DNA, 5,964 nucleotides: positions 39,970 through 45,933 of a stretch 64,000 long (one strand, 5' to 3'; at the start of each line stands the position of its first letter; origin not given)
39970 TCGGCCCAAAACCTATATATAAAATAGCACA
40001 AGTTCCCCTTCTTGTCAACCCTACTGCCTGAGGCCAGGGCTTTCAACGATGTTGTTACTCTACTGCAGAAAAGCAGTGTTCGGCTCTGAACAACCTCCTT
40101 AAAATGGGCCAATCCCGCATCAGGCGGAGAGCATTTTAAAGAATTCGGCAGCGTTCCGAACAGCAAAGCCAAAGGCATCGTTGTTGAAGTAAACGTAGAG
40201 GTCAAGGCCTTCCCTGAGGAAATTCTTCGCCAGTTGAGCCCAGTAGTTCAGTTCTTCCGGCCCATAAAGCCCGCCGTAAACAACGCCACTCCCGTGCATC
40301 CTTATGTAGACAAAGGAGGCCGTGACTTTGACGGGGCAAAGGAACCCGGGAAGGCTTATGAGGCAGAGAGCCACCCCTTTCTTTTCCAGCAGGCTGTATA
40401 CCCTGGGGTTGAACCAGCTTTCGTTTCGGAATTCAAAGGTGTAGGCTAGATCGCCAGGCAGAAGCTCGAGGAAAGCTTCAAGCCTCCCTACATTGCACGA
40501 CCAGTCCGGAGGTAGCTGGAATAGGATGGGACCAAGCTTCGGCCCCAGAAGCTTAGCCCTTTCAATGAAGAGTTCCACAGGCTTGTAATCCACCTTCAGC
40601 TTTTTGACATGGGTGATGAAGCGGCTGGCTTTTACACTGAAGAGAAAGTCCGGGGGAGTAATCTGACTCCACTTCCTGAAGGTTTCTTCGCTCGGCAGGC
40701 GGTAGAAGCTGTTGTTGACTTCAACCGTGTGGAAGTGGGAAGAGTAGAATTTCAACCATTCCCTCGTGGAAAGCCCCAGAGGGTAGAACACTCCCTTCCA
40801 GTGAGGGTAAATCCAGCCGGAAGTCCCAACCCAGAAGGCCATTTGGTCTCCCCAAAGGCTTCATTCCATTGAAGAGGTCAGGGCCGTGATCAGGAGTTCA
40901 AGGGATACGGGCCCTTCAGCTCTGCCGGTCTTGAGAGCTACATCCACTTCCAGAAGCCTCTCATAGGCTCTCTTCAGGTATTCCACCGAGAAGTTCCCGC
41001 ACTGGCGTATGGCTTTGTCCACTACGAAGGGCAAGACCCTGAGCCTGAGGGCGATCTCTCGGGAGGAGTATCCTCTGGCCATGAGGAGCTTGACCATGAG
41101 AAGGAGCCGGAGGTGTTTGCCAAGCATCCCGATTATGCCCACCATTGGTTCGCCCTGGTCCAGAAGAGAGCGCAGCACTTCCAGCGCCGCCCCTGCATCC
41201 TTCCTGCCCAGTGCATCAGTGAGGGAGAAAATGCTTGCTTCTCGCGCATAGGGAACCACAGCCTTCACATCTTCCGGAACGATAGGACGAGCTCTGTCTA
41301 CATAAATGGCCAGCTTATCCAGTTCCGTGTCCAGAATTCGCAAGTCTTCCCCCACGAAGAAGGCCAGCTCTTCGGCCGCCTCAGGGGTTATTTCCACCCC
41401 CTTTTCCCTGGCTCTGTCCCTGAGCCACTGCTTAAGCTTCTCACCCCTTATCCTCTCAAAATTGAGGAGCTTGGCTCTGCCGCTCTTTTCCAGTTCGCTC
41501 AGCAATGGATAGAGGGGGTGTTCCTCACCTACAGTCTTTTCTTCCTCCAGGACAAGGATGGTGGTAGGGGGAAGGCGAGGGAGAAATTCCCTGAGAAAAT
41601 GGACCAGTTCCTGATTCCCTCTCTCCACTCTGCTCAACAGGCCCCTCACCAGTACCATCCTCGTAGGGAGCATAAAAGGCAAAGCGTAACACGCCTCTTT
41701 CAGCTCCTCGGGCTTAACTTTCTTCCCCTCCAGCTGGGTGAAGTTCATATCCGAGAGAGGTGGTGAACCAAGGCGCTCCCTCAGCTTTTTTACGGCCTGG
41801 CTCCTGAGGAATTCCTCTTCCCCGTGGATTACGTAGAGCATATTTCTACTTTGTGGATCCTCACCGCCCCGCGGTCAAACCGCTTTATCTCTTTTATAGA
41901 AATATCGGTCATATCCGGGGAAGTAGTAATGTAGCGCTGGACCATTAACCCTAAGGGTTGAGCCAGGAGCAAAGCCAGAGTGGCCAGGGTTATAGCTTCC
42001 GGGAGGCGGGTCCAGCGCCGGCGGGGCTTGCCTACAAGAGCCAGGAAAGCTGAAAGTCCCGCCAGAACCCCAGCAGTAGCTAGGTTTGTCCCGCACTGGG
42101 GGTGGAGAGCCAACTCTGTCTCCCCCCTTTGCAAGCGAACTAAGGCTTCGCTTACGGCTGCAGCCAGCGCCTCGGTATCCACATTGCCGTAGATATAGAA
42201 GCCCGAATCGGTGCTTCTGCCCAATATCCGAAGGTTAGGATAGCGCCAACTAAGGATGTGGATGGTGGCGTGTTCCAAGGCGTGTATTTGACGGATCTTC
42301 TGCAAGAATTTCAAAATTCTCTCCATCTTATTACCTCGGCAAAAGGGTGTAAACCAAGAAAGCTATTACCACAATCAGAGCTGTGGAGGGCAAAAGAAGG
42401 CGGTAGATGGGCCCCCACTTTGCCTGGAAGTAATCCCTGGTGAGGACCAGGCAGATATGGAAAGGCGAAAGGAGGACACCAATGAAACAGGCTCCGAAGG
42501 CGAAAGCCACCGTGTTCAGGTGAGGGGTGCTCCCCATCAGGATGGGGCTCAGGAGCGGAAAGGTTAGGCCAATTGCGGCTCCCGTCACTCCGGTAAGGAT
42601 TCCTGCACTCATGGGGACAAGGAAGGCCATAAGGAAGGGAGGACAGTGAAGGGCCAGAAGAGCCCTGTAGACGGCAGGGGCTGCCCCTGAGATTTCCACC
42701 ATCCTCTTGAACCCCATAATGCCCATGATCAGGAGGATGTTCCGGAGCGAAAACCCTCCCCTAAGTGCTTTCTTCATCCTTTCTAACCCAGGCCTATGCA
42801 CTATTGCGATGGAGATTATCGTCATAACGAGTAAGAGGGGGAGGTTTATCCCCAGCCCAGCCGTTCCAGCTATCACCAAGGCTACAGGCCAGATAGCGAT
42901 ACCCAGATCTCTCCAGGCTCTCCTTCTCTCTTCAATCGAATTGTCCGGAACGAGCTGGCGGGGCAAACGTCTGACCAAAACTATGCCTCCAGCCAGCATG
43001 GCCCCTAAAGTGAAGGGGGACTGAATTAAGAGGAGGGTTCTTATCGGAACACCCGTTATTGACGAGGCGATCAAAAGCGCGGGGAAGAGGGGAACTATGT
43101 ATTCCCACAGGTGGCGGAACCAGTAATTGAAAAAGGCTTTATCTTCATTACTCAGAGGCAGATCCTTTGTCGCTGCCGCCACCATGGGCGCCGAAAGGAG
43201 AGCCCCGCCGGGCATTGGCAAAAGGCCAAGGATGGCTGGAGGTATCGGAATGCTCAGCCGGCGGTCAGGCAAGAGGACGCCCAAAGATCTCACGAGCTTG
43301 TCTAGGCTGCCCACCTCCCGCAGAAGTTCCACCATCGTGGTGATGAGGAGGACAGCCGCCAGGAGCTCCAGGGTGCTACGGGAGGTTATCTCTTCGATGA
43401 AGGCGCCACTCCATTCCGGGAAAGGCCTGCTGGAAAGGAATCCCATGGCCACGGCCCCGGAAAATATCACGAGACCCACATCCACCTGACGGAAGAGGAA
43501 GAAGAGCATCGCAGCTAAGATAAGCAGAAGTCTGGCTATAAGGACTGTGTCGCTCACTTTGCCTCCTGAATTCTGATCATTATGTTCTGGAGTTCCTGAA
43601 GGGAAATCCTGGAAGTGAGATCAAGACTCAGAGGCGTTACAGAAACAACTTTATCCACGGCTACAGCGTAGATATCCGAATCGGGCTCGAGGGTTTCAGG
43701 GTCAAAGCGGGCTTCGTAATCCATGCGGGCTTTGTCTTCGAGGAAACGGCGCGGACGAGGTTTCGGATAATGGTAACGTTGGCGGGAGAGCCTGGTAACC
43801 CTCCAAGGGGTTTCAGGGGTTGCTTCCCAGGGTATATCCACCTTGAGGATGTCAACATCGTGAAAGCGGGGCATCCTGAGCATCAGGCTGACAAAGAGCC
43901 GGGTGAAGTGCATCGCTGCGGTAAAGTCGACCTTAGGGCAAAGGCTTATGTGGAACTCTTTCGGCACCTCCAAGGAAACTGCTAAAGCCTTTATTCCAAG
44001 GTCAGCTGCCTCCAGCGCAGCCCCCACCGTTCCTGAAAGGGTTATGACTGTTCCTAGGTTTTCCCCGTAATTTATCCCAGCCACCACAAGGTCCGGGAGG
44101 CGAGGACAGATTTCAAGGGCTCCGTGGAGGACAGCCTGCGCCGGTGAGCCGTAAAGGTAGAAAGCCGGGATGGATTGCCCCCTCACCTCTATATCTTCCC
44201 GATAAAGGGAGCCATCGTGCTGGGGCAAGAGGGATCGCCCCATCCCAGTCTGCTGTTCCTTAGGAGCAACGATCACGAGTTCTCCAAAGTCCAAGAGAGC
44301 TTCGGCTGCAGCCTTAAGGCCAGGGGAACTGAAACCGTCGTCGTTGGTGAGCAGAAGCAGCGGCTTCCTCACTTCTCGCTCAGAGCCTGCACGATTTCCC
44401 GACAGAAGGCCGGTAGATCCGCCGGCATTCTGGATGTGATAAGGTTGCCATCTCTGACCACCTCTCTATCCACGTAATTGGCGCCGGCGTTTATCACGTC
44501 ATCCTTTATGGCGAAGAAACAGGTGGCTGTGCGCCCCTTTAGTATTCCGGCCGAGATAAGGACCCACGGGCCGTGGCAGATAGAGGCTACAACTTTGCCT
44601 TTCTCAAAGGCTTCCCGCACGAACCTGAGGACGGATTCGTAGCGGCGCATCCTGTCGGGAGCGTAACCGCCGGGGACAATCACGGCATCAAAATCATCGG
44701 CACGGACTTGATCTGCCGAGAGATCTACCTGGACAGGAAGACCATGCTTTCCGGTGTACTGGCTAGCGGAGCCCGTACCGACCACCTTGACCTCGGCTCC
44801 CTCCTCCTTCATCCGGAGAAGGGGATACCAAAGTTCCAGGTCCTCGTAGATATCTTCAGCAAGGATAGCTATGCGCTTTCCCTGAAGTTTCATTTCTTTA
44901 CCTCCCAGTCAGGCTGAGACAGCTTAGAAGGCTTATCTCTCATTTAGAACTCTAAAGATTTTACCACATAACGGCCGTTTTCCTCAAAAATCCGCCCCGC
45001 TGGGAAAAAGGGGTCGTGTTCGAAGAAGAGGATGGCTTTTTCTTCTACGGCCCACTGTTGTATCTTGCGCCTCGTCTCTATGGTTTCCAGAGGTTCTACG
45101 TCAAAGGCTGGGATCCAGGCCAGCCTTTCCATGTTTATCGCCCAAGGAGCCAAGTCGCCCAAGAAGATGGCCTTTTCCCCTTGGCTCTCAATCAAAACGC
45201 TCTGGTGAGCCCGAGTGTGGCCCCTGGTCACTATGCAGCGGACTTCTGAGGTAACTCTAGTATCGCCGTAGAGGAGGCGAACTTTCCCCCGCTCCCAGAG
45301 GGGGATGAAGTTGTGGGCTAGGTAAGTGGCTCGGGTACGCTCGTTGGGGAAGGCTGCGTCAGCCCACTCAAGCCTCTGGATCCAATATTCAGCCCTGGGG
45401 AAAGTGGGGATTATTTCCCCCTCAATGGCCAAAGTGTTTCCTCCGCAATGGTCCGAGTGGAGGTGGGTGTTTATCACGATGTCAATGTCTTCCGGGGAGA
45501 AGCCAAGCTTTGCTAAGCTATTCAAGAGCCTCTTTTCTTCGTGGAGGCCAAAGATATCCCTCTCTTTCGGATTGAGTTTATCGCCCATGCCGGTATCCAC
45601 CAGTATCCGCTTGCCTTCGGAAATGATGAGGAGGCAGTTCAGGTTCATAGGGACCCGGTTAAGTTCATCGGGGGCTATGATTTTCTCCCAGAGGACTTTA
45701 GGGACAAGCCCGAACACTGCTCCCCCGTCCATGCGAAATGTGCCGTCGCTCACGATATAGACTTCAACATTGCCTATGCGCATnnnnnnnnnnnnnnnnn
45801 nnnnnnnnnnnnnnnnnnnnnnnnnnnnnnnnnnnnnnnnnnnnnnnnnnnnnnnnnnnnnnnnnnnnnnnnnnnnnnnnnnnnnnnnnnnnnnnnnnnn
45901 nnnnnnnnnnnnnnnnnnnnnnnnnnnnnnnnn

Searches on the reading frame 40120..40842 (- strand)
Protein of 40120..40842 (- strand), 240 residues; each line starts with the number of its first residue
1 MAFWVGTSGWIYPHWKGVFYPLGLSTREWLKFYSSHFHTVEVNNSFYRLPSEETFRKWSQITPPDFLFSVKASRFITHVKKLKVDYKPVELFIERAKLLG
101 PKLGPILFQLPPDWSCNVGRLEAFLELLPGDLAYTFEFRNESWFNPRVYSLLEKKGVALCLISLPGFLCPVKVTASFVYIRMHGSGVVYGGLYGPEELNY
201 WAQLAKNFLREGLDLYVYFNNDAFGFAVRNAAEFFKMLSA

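Call 68: search_protein_families(library=pfam, proteins=[window:40120-40842:-], max_evalue=0.000001)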
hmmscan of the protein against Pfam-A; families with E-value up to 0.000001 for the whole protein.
window:40120-40842:- (240 aa): 1 family
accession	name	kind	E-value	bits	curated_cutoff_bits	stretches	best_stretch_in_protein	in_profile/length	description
PF01904.24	DUF72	-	1.4e-69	234.9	25.3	1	20-236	1-216/217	Protein of unknown function DUF72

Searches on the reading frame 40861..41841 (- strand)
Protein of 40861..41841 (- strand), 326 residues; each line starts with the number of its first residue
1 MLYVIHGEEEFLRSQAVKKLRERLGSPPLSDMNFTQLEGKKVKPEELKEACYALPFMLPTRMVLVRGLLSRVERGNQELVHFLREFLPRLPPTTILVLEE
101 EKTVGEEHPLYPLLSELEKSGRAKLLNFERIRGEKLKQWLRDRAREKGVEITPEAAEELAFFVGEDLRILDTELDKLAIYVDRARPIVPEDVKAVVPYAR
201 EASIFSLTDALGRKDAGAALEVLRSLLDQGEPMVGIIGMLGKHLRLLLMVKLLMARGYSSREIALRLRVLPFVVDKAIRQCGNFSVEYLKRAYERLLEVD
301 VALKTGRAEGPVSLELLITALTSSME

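Call 68: search_protein_families(library=pfam, proteins=[window:40861-41841:-], max_evalue=0.000001)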
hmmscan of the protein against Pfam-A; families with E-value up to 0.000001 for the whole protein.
window:40861-41841:- (326 aa): 2 families
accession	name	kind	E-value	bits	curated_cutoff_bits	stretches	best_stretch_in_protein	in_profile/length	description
PF21694.2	DNA_pol3_delta_C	-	1.8e-32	112.3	27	1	201-319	1-119/121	DNA polymerase III delta subunit, C-terminal domain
PF06144.19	DNA_pol3_delta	-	9.9e-12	45.4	21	1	3-119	1-116/124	DNA polymerase III, delta subunit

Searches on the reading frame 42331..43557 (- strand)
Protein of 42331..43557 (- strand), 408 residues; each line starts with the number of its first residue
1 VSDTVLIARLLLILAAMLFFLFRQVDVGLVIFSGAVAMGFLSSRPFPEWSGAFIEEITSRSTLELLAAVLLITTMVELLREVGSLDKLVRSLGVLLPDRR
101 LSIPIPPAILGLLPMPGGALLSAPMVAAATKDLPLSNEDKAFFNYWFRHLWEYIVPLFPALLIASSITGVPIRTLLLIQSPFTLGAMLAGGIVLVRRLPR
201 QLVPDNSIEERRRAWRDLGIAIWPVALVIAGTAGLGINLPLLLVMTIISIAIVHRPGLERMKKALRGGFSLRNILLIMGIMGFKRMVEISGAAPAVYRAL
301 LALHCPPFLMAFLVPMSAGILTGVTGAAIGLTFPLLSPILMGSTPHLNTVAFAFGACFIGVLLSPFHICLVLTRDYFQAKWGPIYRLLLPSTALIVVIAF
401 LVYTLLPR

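Call 68: search_protein_families(library=pfam, proteins=[window:42331-43557:-], max_evalue=0.000001)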
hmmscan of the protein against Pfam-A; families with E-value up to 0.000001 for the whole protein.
window:42331-43557:- (408 aa): 1 family
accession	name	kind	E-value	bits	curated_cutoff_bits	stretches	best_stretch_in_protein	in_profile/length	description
PF04165.18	DUF401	-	2.1e-51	175.9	24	1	11-404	7-391/393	Protein of unknown function (DUF401)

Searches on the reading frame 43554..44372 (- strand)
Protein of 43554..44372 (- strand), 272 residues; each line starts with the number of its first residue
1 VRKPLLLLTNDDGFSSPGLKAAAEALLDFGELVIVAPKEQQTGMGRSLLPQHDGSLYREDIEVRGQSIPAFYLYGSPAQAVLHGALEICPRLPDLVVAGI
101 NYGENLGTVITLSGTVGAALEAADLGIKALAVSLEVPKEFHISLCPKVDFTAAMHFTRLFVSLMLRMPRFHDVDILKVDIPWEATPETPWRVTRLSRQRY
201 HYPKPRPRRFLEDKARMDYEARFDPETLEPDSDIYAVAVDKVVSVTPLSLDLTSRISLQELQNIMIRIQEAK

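Call 68: search_protein_families(library=pfam, proteins=[window:43554-44372:-], max_evalue=0.000001)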
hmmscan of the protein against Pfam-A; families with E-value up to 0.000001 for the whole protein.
window:43554-44372:- (272 aa): 1 family
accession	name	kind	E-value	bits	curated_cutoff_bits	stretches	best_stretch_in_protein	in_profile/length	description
PF01975.23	SurE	-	1.8e-41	142.5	22.1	1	7-201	2-188/189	Survival protein SurE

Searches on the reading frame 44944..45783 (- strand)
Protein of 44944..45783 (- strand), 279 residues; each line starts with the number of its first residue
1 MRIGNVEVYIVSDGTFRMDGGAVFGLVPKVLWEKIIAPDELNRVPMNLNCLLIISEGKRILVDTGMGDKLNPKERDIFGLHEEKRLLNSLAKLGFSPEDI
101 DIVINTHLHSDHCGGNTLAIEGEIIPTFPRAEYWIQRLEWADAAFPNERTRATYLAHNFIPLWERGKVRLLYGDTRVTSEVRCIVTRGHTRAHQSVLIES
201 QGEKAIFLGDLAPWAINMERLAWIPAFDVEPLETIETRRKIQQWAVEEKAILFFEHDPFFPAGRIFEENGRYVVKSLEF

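Call 68: search_protein_families(library=pfam, proteins=[window:44944-45783:-], max_evalue=0.000001)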
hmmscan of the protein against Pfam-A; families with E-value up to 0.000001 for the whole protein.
window:44944-45783:- (279 aa): 2 families
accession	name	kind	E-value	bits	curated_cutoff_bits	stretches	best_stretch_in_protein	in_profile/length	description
PF00753.33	Lactamase_B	-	2e-21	77.3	22.7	1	48-213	6-152/196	Metallo-beta-lactamase superfamily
PF12706.13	Lactamase_B_2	-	9.4e-09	35.6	27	1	59-229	2-159/200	Beta-lactamase superfamily domain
